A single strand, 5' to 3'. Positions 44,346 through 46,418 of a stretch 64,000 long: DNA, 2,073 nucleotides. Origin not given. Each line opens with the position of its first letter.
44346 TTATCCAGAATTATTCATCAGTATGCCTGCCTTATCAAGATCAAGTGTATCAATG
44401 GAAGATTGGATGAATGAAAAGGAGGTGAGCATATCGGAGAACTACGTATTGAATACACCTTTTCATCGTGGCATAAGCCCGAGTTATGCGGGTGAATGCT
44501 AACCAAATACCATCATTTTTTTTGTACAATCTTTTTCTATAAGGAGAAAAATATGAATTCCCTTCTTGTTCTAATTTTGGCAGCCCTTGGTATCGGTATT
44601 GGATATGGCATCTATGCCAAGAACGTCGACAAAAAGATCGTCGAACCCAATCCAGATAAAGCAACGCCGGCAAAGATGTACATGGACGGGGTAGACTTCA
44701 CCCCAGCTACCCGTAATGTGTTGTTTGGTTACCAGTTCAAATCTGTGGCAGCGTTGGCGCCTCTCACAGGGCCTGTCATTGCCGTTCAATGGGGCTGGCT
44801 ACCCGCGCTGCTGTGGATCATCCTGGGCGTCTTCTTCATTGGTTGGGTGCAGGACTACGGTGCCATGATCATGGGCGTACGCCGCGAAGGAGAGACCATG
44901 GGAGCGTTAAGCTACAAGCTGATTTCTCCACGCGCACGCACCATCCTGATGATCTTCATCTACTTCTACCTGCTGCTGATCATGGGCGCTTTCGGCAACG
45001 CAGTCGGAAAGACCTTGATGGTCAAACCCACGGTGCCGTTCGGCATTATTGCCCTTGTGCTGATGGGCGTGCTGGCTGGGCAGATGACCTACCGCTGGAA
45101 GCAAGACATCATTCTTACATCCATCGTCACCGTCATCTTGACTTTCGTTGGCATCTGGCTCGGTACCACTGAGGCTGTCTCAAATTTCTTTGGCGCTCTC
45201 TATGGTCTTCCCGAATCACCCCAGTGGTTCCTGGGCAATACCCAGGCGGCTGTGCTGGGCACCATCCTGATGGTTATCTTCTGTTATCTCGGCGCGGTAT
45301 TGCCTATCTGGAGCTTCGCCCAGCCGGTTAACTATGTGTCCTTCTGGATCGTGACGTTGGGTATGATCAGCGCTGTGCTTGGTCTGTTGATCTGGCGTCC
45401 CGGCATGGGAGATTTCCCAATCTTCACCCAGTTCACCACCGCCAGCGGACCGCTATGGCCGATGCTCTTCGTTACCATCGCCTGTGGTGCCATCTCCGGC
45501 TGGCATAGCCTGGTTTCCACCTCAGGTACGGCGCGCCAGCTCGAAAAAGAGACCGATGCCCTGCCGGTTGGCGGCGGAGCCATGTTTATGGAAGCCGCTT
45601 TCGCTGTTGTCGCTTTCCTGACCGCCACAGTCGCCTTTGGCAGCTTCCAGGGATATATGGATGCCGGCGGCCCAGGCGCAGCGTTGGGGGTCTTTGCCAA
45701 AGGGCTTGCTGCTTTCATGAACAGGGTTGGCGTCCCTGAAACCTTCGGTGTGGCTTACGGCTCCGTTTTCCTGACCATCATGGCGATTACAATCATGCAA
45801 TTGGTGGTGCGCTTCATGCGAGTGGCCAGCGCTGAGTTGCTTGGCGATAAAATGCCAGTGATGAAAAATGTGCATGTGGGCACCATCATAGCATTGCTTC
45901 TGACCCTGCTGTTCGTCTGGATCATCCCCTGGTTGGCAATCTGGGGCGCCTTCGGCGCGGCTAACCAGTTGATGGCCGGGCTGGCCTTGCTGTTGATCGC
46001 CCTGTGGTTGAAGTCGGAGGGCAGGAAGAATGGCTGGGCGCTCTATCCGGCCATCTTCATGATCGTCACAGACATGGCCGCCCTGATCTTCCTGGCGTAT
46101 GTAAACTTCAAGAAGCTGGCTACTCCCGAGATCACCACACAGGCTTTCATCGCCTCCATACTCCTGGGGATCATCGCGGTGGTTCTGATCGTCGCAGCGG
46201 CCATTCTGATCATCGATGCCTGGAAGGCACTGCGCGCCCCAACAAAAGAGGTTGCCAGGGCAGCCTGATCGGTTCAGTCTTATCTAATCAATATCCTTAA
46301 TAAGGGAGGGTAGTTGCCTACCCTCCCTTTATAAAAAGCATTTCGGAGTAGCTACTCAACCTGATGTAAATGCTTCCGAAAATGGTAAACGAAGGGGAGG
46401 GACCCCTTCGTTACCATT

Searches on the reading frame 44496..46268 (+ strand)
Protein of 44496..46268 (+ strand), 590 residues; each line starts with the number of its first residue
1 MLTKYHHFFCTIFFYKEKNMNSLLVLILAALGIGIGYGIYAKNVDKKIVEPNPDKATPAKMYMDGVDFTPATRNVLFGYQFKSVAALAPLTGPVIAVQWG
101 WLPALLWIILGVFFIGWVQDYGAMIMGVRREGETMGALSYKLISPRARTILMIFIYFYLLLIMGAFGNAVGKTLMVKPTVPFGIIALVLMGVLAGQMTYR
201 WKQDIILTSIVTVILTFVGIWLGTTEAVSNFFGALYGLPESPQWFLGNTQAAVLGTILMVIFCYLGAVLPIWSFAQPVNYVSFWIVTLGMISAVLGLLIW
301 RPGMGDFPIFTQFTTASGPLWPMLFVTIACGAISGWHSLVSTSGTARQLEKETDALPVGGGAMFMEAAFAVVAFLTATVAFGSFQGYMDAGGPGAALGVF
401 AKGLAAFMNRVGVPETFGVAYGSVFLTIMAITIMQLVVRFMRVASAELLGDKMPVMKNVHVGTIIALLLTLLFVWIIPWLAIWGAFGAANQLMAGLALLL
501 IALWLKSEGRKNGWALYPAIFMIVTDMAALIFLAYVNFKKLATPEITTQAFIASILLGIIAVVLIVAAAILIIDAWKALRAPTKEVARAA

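Call 9: search_protein_families(library=pfam, proteins=[window:44496-46268:+], max_evalue=0.001)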
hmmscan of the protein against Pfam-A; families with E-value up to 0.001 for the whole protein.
window:44496-46268:+ (590 aa): 1 family
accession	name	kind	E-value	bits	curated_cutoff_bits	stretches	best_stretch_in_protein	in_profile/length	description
PF02554.20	CstA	-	4.1e-114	382.7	27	2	21-379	1-353/560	Carbon starvation protein CstA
